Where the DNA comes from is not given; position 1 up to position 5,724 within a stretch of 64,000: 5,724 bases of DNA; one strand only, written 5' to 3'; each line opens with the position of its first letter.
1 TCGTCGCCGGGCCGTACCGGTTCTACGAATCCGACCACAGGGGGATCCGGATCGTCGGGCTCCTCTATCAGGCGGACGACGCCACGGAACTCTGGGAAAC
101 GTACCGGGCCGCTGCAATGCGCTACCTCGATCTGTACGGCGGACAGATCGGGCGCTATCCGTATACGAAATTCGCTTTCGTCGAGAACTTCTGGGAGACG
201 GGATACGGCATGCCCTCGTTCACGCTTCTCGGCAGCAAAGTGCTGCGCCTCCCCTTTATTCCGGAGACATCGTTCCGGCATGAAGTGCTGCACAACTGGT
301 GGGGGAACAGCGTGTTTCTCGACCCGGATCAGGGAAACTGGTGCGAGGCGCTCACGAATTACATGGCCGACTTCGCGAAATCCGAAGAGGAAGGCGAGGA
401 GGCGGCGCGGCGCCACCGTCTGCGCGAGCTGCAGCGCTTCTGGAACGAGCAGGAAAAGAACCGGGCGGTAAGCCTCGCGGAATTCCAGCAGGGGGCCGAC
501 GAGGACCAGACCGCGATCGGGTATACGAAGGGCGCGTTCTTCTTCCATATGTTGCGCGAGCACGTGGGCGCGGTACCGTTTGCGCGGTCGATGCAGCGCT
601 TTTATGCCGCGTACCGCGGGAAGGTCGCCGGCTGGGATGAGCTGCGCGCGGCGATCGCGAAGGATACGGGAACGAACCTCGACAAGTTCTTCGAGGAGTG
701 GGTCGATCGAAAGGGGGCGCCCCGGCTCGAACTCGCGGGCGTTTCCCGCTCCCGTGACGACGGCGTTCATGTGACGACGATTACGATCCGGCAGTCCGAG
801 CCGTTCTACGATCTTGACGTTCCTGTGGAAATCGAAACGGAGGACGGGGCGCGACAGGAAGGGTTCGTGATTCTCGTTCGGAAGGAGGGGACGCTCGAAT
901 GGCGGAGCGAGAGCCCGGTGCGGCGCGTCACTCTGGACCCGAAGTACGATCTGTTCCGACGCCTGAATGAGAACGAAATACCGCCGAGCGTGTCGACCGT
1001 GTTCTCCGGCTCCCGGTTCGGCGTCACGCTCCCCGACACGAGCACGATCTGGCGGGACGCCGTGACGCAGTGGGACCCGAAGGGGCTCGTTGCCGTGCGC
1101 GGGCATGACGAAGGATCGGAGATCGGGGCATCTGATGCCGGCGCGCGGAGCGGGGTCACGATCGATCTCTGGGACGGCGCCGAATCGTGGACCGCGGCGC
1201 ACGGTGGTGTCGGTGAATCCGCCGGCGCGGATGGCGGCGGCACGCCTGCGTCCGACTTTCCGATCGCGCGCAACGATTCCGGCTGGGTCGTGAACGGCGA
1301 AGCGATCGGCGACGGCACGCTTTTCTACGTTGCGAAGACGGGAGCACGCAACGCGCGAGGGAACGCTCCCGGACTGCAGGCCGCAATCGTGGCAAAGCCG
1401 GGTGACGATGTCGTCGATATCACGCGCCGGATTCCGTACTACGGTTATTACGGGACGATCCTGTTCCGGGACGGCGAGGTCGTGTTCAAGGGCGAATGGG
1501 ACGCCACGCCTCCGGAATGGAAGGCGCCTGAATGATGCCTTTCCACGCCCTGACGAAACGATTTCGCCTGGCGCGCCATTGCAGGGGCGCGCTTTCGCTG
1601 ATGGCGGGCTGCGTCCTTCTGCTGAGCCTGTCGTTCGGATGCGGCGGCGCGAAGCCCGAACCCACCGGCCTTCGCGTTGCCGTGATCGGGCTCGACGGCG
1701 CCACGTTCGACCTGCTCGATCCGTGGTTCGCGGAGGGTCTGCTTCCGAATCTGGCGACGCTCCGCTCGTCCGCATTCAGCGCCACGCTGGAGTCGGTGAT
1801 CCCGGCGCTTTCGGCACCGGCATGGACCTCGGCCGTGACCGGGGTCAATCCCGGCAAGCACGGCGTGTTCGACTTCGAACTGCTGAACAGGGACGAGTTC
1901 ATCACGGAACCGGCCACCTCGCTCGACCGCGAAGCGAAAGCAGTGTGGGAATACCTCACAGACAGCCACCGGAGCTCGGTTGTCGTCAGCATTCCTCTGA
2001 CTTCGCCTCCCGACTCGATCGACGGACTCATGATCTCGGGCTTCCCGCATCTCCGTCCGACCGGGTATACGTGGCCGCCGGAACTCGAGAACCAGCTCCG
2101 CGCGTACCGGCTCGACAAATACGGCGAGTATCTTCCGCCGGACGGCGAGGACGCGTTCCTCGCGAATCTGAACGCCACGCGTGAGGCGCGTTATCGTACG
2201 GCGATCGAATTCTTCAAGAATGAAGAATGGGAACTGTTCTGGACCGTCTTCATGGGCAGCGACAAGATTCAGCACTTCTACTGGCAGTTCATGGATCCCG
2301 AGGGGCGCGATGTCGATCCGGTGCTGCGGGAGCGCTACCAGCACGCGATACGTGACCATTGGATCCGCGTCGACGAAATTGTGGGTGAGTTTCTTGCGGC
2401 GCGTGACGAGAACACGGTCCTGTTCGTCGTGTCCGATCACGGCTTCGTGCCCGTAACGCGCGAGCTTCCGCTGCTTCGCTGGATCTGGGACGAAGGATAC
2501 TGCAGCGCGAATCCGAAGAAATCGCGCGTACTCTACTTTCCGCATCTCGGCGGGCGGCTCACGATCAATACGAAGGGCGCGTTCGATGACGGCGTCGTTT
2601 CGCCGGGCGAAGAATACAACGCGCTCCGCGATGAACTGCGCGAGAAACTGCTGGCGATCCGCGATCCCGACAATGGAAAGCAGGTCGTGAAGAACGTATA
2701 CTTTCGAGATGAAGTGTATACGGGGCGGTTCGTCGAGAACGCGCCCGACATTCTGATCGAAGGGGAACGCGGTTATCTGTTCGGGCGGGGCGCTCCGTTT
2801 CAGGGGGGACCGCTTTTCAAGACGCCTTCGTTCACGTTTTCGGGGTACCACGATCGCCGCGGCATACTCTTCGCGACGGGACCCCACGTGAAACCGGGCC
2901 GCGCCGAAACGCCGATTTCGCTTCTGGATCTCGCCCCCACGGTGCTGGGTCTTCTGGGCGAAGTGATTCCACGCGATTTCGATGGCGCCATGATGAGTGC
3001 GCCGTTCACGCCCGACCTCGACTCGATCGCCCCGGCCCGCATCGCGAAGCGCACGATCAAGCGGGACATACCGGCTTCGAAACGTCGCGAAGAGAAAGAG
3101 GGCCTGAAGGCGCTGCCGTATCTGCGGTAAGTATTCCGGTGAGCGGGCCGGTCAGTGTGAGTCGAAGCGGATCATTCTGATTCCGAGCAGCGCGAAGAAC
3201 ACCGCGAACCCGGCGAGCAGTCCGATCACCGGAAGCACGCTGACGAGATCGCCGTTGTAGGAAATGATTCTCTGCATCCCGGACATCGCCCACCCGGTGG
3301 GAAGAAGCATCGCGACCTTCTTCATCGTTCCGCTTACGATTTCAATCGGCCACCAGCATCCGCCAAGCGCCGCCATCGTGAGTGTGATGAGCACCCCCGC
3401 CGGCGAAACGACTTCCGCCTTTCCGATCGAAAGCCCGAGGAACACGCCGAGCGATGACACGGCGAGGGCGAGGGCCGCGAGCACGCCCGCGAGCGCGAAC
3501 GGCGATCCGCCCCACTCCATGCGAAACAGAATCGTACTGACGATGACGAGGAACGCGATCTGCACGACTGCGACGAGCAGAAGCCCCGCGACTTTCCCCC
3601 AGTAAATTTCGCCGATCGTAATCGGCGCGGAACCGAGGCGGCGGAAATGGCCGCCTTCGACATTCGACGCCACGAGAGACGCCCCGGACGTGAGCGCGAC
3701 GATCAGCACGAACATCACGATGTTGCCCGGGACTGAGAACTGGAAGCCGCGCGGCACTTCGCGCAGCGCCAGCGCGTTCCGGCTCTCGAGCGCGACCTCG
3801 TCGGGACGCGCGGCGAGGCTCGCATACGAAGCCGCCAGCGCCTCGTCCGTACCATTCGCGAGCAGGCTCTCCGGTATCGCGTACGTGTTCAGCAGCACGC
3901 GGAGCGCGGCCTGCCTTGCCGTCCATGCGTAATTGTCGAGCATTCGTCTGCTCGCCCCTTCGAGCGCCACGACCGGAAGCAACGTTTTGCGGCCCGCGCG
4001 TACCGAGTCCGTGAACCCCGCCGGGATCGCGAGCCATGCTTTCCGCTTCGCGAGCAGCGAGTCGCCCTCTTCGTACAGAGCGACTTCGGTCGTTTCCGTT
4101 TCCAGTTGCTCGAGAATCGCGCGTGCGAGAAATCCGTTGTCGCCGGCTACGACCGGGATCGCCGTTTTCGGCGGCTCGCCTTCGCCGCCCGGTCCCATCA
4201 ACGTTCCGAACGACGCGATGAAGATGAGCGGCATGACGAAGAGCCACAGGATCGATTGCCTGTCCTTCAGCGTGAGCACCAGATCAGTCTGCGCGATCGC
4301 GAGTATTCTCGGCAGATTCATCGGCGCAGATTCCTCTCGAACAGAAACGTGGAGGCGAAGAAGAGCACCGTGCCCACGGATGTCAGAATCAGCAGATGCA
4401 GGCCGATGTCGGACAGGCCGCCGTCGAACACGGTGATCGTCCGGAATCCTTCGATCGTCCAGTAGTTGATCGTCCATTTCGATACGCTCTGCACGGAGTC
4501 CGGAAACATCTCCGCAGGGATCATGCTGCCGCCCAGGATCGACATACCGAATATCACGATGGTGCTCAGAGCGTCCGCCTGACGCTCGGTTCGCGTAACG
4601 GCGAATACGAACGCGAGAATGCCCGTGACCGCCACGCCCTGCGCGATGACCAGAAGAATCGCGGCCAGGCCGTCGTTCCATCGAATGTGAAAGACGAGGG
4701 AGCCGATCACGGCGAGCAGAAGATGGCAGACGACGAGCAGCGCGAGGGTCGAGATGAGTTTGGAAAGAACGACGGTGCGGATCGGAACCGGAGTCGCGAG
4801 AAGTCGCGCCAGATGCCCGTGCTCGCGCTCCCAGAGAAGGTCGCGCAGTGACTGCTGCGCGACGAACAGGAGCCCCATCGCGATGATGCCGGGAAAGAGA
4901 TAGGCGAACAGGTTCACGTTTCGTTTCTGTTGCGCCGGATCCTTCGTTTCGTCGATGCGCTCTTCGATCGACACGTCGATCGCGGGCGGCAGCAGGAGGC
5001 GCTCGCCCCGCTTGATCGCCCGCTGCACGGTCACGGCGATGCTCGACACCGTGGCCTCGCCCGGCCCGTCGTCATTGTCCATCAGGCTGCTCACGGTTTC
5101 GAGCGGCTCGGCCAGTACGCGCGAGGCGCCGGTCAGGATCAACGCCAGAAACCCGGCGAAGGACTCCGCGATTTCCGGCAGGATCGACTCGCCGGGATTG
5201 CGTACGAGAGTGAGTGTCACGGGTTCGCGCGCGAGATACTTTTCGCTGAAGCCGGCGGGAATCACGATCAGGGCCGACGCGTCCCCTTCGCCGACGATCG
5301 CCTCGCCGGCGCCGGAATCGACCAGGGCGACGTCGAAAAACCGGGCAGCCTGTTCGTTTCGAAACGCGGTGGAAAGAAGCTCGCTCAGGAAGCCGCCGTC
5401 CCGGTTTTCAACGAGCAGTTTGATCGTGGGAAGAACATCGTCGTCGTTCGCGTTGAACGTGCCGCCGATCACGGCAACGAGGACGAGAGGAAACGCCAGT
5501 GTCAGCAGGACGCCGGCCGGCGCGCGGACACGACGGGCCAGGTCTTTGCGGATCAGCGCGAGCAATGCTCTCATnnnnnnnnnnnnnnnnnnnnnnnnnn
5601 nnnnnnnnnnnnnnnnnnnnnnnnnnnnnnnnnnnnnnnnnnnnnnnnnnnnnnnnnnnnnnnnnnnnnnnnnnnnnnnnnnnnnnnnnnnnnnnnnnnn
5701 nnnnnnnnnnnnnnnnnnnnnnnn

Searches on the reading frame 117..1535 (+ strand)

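Call 61: search_protein_families(library=pfam, proteins=[window:117-1535:+], max_evalue=0.00001)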
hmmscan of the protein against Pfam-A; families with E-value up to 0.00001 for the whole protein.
window:117-1535:+ (472 aa): 1 family
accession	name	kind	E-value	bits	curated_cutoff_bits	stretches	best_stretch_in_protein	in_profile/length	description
PF01433.26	Peptidase_M1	-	9.8e-12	45.4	27.7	1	54-195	72-218/218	Peptidase family M1 domain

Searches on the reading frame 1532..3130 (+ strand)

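Call 61: search_protein_families(library=pfam, proteins=[window:1532-3130:+], max_evalue=0.00001)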
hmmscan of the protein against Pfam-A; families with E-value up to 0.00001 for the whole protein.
window:1532-3130:+ (532 aa): 1 family
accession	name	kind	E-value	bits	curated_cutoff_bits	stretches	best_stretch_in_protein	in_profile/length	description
PF01663.27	Phosphodiest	-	1.2e-39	137.3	23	1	49-419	1-325/342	Type I phosphodiesterase / nucleotide pyrophosphatase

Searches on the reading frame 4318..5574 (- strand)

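Call 61: search_protein_families(library=pfam, proteins=[window:4318-5574:-], max_evalue=0.00001)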
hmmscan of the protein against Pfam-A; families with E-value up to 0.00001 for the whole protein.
window:4318-5574:- (418 aa): 4 families
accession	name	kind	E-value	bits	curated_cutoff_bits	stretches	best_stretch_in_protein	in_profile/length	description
PF12698.13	ABC2_membrane_3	-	1.1e-30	107.4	31.6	1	23-408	4-345/347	ABC-2 family transporter protein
PF01061.29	ABC2_membrane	-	2.1e-20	73.6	26.9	1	222-380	51-209/211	ABC-2 type transporter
PF12679.13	ABC2_membrane_2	-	3.3e-12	46.7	27.2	1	5-354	1-204/283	ABC-2 family transporter protein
PF03379.19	CcmB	-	4.7e-06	26.6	24.9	0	222-346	43-168/215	CcmB protein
